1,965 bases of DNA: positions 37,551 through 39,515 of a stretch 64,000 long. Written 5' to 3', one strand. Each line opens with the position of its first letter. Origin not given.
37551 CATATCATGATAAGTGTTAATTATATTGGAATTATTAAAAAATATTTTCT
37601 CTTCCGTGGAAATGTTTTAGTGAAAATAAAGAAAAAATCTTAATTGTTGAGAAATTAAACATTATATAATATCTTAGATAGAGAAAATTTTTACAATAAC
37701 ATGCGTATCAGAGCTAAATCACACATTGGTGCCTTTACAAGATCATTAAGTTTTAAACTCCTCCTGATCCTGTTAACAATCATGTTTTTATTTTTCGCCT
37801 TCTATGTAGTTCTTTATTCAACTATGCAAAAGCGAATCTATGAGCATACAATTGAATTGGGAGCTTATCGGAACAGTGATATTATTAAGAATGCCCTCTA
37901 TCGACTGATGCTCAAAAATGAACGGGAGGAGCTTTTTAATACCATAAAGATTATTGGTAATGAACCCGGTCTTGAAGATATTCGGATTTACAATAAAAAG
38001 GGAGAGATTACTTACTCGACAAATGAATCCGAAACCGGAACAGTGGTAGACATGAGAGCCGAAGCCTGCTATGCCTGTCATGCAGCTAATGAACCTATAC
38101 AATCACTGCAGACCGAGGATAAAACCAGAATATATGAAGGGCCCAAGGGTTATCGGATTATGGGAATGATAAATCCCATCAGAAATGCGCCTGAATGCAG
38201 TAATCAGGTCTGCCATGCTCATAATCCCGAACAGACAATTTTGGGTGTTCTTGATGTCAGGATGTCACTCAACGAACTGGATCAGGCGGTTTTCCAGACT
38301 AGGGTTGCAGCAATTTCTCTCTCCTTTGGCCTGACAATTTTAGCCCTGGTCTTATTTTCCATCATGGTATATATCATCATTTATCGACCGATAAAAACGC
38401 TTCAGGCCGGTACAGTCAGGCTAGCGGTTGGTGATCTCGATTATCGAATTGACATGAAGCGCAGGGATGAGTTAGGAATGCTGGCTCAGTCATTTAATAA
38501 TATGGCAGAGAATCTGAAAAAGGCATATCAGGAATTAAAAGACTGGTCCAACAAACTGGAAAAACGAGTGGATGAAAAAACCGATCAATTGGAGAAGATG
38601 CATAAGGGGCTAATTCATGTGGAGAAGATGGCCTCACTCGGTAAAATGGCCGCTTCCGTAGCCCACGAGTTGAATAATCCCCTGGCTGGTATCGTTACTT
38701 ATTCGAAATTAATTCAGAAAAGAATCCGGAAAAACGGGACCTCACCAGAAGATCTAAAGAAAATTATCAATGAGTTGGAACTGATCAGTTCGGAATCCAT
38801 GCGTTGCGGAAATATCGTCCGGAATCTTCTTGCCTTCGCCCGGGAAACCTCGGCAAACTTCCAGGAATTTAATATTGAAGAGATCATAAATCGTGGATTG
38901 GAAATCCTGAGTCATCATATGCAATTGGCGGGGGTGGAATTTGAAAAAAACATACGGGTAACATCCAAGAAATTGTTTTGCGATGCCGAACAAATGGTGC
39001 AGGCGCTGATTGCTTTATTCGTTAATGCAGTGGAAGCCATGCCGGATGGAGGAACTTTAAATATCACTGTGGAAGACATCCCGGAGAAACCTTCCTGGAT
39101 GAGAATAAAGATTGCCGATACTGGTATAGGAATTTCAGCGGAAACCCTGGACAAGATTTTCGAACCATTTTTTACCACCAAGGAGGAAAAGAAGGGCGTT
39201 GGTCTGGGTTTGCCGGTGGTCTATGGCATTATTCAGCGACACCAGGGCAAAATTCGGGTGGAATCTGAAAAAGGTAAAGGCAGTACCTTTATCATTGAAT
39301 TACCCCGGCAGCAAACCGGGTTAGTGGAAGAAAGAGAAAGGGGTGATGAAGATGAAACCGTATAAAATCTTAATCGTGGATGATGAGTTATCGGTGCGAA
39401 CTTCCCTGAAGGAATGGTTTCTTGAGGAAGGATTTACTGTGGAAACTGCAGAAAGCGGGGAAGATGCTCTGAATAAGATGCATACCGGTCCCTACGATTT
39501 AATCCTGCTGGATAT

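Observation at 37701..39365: Histidine kinase with c-type haem motifs in its periplasmic sensor domain, divergent from the hydrogenase operon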

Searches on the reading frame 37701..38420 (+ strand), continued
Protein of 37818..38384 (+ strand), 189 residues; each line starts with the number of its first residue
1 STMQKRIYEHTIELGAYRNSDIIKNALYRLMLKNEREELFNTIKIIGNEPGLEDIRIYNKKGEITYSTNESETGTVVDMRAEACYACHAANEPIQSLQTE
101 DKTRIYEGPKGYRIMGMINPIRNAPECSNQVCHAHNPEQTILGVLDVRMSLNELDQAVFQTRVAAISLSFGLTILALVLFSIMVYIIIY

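Call 43: search_solved_structures(query=A2, max_evalue=10, show_alignments=3)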
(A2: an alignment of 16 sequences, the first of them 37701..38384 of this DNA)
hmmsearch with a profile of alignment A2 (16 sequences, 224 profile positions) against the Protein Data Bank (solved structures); distinct sequences matched with E-value up to 10: 4.
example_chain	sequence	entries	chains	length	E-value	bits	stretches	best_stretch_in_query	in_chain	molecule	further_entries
3b42_A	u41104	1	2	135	0.014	18.2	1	137-182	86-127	Methyl-accepting chemotaxis protein, putative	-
5aj3_O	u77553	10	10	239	0.44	13.2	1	28-83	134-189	MITORIBOSOMAL PROTEIN US15M, MRPS15 | Uncharacterized protein | Mitochondrial ribosomal protein S15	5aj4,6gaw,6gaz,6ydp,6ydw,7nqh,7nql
8oin_AL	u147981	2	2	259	0.65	12.7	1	28-83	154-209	28S ribosomal protein S15, mitochondrial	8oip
3b47_A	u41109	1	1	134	0.86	12.3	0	137-164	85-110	Methyl-accepting chemotaxis protein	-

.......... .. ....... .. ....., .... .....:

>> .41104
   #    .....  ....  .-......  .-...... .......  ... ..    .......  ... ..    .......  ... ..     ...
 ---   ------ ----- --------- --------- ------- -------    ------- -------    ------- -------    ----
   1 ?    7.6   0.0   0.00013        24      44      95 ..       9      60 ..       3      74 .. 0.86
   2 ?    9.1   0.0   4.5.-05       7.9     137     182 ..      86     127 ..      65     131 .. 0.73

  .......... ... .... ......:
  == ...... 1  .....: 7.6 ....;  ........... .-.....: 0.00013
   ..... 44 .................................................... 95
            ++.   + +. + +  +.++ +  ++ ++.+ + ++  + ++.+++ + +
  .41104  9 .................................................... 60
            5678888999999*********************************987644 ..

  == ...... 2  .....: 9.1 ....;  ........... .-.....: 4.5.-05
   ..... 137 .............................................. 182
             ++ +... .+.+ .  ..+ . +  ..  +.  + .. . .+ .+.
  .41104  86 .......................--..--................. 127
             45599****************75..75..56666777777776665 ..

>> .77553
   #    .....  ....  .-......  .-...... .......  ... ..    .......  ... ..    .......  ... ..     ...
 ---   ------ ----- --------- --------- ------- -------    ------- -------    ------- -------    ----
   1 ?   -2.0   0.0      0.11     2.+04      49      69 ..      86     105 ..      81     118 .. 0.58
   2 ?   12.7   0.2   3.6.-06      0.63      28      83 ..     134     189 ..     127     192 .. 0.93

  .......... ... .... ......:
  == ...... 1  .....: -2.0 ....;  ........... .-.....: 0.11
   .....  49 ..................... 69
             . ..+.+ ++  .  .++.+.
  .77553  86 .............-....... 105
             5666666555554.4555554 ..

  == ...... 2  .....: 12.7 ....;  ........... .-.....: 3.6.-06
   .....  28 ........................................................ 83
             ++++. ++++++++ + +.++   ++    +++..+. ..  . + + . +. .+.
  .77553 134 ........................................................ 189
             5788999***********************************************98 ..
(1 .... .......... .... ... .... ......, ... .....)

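Call 62: list_cluster_members(proteins=[P0017, P0021, P0022, P0024, P0026, P0035, P0046, P0054, P0099, P0152])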
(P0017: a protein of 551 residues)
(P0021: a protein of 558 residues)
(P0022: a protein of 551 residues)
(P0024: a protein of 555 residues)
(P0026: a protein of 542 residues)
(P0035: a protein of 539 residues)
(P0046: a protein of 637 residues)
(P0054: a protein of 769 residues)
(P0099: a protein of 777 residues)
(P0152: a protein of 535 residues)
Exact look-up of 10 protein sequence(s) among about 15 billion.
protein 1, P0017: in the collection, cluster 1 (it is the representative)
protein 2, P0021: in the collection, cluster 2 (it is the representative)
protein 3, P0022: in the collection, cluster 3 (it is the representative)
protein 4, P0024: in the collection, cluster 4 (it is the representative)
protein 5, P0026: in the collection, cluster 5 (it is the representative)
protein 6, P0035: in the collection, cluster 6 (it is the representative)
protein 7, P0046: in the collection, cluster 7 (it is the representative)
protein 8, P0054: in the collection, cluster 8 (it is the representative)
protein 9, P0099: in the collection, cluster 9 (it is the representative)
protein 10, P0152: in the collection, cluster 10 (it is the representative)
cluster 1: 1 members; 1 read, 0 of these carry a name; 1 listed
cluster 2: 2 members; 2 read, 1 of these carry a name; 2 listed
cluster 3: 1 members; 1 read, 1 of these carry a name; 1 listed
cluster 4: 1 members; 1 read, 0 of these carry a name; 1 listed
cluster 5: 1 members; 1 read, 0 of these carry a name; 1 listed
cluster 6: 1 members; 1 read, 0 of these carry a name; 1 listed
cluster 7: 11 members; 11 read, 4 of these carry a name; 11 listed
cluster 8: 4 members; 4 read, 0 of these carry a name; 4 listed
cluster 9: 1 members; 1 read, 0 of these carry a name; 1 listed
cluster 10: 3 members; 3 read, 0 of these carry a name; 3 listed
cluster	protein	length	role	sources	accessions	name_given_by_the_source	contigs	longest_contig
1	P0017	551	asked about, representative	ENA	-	-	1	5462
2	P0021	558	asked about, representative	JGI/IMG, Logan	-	two-component system NtrC family sensor kinase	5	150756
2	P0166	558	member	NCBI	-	-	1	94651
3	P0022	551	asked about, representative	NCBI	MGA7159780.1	MAG: ATP-binding protein [Bacteroidota bacterium]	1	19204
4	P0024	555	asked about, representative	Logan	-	-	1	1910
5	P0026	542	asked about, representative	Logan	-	-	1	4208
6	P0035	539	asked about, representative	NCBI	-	-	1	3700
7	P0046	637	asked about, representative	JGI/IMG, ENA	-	PAS domain S-box-containing protein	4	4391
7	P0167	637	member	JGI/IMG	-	PAS domain S-box-containing protein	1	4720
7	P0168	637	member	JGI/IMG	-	PAS domain S-box-containing protein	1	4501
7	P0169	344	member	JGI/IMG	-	PAS domain S-box-containing protein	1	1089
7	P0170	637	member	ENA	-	-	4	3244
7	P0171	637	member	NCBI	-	-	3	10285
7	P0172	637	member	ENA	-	-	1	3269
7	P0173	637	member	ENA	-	-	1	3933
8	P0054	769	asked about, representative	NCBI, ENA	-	-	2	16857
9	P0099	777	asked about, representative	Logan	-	-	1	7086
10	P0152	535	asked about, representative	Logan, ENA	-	-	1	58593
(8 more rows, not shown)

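Call 78: find_homologous_proteins(query=A5, max_evalue=1e-10)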
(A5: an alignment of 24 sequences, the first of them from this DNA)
Query A5 (24 sequences) (240 aa, profile of the alignment): 52 proteins with E <= 1e-10 among 4826 candidates.
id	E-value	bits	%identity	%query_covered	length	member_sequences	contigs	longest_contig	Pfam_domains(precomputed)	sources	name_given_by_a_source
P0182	1.2e-87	311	42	95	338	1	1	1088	PF00672.31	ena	-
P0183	6.7e-84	299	41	95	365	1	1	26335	PF00672.31,PF00512.32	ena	-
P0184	3.6e-83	297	40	94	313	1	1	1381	PF00672.31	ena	-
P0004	4.9e-82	293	41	88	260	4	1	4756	PF00672.31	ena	-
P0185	6.2e-82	292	40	94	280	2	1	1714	PF00672.31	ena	-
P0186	8.2e-82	292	40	95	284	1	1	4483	PF00672.31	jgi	-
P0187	7.1e-81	289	34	94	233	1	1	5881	-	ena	-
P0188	1.2e-80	288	42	98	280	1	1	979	-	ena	-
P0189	1.3e-80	288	34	94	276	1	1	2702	PF00672.31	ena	-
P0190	1.8e-79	284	38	88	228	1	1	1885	-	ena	-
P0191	9.5e-79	282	38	87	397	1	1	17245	PF00672.31,PF00512.32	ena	-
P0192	1.5e-78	281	36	97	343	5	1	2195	PF00672.31,PF00512.32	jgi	jgi:two-component system NtrC family sensor kinase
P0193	2.1e-78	281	39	95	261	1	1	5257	PF00672.31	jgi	-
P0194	2.2e-77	278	42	95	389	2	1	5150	PF00672.31,PF00512.32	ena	-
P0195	5.1e-77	276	41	94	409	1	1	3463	PF00672.31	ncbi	ncbi:MAG: integral membrane sensor signal transduction histidine kinase, partial [bacterium]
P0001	1.2e-76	275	58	97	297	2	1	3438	PF00672.31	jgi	jgi:two-component system NtrC family sensor kinase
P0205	1.5e-70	255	41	95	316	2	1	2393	PF00672.31,PF21563.4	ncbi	-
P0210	1.5e-59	219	43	75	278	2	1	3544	PF00672.31,PF21563.4,PF00512.32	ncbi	ncbi:MAG: HAMP domain-containing protein, partial [Burkholderiales bacterium]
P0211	2.9e-59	218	33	85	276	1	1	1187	PF00672.31,PF21563.4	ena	-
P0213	5.1e-59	217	39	62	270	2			PF00672.31,PF21563.4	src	-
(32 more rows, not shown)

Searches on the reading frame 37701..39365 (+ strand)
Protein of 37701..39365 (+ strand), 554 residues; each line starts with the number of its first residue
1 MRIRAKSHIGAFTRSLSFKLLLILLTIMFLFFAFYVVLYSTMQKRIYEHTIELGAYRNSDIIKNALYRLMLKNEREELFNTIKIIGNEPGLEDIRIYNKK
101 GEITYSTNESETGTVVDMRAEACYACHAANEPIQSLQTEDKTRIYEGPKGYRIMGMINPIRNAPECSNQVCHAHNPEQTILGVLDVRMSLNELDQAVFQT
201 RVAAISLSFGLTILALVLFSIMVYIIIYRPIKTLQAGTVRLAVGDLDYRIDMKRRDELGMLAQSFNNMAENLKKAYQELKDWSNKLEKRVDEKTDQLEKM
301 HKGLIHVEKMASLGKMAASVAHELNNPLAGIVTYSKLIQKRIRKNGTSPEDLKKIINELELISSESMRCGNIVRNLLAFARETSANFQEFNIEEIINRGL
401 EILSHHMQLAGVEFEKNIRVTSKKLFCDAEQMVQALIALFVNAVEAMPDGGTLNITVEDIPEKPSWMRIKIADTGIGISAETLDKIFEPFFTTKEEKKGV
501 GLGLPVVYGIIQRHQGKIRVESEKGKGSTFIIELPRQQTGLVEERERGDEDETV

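Call 4: search_protein_families(library=pfam, proteins=[window:37701-39365:+], max_evalue=0.01)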
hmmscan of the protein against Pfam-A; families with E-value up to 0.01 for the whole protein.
window:37701-39365:+ (554 aa): 6 families
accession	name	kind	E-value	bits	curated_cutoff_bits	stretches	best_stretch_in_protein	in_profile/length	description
PF02518.31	HATPase_c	-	7.7e-26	91.2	26.4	1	428-537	2-110/111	Histidine kinase-, DNA gyrase B-, and HSP90-like ATPase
PF00672.30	HAMP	-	1.4e-15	57.7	25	1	229-273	8-52/53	HAMP domain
PF00512.31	HisKA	-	2.2e-12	47.3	26.9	1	313-383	2-64/66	His Kinase A (phospho-acceptor) domain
PF08657.15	DASH_Spc34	-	0.0029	17.7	26.7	1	266-355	209-276/280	DASH complex subunit Spc34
PF14501.12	HATPase_c_5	-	0.0073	16.6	22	0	439-525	13-93/102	GHKL domain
PF21563.3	Mcp40H-20_sensor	-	0.0088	16.8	27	0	62-190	3-111/112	Methyl-accepting chemotaxis sensory transducer, class 40H, sensor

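Call 5: search_protein_families(library=ncbifam, proteins=[window:37701-39365:+], max_evalue=0.01)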
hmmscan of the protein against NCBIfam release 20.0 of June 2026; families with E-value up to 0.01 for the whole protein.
window:37701-39365:+ (554 aa): 97 families (the best 25 are shown)
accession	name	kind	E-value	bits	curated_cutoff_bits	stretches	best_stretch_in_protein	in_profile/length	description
NF008468.0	PRK11360.1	equivalog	3.9e-62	210.5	646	2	298-539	381-611/616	two-component system sensor histidine kinase AtoS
NF007688.0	PRK10364.1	equivalog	1.2e-51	175.9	479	1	300-538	227-453/460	two-component system sensor histidine kinase ZraS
NF033092.0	HK_WalK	equivalog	5.3e-45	154.1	725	2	317-535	376-593/594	cell wall metabolism sensor histidine kinase WalK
NF046020.1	HisKinCckABruc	equivalog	6.9e-45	153.2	1000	1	298-544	465-715/868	cell cycle histidine kinase CckA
NF010411.0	PRK13837.1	equivalog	5.1e-44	150.5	647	1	290-547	427-686/828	two-component system VirA-like sensor kinase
NF052574.1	HisKinEspCMyxo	equivalog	9.1e-43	146.5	1200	1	299-539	403-640/785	serine histidine kinase EspC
NF047466.1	hybrid_RR_LvrB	exception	4.1e-40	138.1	500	1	267-536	111-376/377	hybrid histidine kinase/response regulator LvrB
NF038348.1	T2SS_HK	subfamily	2.2e-39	135.4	450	2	364-535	406-572/574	histidine kinase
NF046044.1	PnpS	equivalog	3e-39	135.2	400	2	317-535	174-390/390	two-component system histidine kinase PnpS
NF053867.1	SprKinKinDBac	equivalog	4.2e-39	134.3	775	1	307-537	280-498/500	sporulation kinase KinD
NF041777.1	sens_FixL_Rhizob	equivalog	2.2e-37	128.9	850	1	295-537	244-482/485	sensor protein FixL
NF010076.0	PRK13557.1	subfamily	2.7e-37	128.4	631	1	303-544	153-402/540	histidine kinase famiy protein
NF046026.1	HisKinCckACaul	equivalog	1.9e-36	125.4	1000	1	299-543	288-539/678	cell cycle histidine kinase CckA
TIGR02956.1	TMAO_torS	equivalog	9.7e-36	123.2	676.5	1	209-545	334-691/967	TMAO reductase system sensor histidine kinase/response regulator TorS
NF047497.1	HK_LIC_12097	equivalog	3.6e-35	121.4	500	1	286-535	124-365/367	LIC_12097 family sensor histidine kinase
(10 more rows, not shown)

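Call 16: find_encoding_contigs(protein=window:37701-39365:+, flank=10000)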
Protein window:37701-39365:+ (554 aa): no gene with exactly this product is on record in the collection.

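Call 56: search_protein_families(library=pfam, alignment_id=A3, max_evalue=0.05)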
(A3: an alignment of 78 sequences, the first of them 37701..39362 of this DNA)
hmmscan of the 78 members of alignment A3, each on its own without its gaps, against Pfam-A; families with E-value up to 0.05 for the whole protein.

A. member 1, window:37701-39362:+ (554 aa): 8 families
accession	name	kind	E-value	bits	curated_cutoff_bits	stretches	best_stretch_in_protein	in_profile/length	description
PF02518.31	HATPase_c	-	7.7e-26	91.2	26.4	1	428-537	2-110/111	Histidine kinase-, DNA gyrase B-, and HSP90-like ATPase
PF00672.30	HAMP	-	1.4e-15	57.7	25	1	229-273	8-52/53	HAMP domain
PF00512.31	HisKA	-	2.2e-12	47.3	26.9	1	313-383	2-64/66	His Kinase A (phospho-acceptor) domain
PF08657.15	DASH_Spc34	-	0.0029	17.7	26.7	1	266-355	209-276/280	DASH complex subunit Spc34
PF14501.12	HATPase_c_5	-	0.0073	16.6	22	1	439-525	13-93/102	GHKL domain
PF21563.3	Mcp40H-20_sensor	-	0.0088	16.8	27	0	62-190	3-111/112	Methyl-accepting chemotaxis sensory transducer, class 40H, sensor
PF01601.21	CoV_S2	-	0.036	13.1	40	0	257-304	207-254/521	Coronavirus spike glycoprotein S2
PF10090.15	HPTransfase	-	0.037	14.2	22.9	0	430-466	30-66/123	Histidine phosphotransferase C-terminal domain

B. families by the number of members that match (of 78 scanned): 92 families (the first 25 are shown)
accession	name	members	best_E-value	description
PF00512.31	HisKA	77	2.9e-18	His Kinase A (phospho-acceptor) domain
PF00672.30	HAMP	77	3.4e-17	HAMP domain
PF02518.31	HATPase_c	73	3.9e-33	Histidine kinase-, DNA gyrase B-, and HSP90-like ATPase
PF21563.3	Mcp40H-20_sensor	59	4.7e-10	Methyl-accepting chemotaxis sensory transducer, class 40H, sensor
PF13581.12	HATPase_c_2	35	1.3e-05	Histidine kinase-like ATPase domain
PF14501.12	HATPase_c_5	29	6.4e-08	GHKL domain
PF10090.15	HPTransfase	13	3e-05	Histidine phosphotransferase C-terminal domain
PF13589.12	HATPase_c_3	12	0.00043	Histidine kinase-, DNA gyrase B-, and HSP90-like ATPase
PF17203.10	sCache_3_2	11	4.6e-05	Single cache domain 3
PF09984.15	sCache_4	11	8.7e-05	Single cache domain 4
PF13426.13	PAS_9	9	1e-19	PAS domain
PF08448.16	PAS_4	9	3.2e-19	PAS fold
PF00989.32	PAS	8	8.5e-23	PAS fold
PF13188.13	PAS_8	8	1.2e-10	PAS domain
PF21085.3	CusS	8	1.3e-05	CusS sensor domain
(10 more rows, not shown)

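Call 69: predict_structure(alignment_id=A3)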
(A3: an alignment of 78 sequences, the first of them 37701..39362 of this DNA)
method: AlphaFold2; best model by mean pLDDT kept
length: 554 residues; sequences in the alignment: 78
mean_pLDDT: 88.9   pTM: 0.53
mean pLDDT of the five models: 88.9, 88.2, 87.0, 85.9, 85.5
residues with pLDDT >= 90: 370; 70-90: 141; 50-70: 40; < 50: 3
segments of 3 or more residues with pLDDT < 50: 552-554
pLDDT, mean of each block of 10 residues (from residue 1): 85 91 94 95 94 95 95 94 96 94 94 89 71 77 93 95 89 86 95 95 95 94 95 96 97 96 98 96 93 84 72 65 72 77 74 79 78 72 84 97 94 97 96 95 95 98 96 97 91 77 90 95 97 92 62 48
secondary structure, 60 per line:
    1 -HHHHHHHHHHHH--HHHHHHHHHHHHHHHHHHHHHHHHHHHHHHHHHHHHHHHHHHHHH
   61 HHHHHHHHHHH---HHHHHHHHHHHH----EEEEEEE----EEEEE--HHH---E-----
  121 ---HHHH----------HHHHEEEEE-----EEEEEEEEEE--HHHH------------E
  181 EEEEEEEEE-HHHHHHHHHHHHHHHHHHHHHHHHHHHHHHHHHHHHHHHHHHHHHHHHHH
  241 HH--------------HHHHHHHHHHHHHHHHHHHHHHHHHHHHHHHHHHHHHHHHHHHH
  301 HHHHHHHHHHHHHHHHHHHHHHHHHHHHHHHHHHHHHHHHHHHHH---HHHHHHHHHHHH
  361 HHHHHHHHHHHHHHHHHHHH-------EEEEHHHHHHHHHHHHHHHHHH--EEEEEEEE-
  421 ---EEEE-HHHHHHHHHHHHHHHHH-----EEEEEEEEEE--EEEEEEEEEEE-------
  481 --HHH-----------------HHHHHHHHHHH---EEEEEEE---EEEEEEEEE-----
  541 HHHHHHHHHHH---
elements in order: H2-13 H16-71 H75-86 E91-97 E102-106 H124-127 H138-141 E142-146 E152-161 H164-167 E180-189 H191-242 H257-345 H349-380 E388-391 H392-409 E412-419 E424-427 H429-445 E451-460 E463-473 H503-513 E517-523 E527-535 H541-551
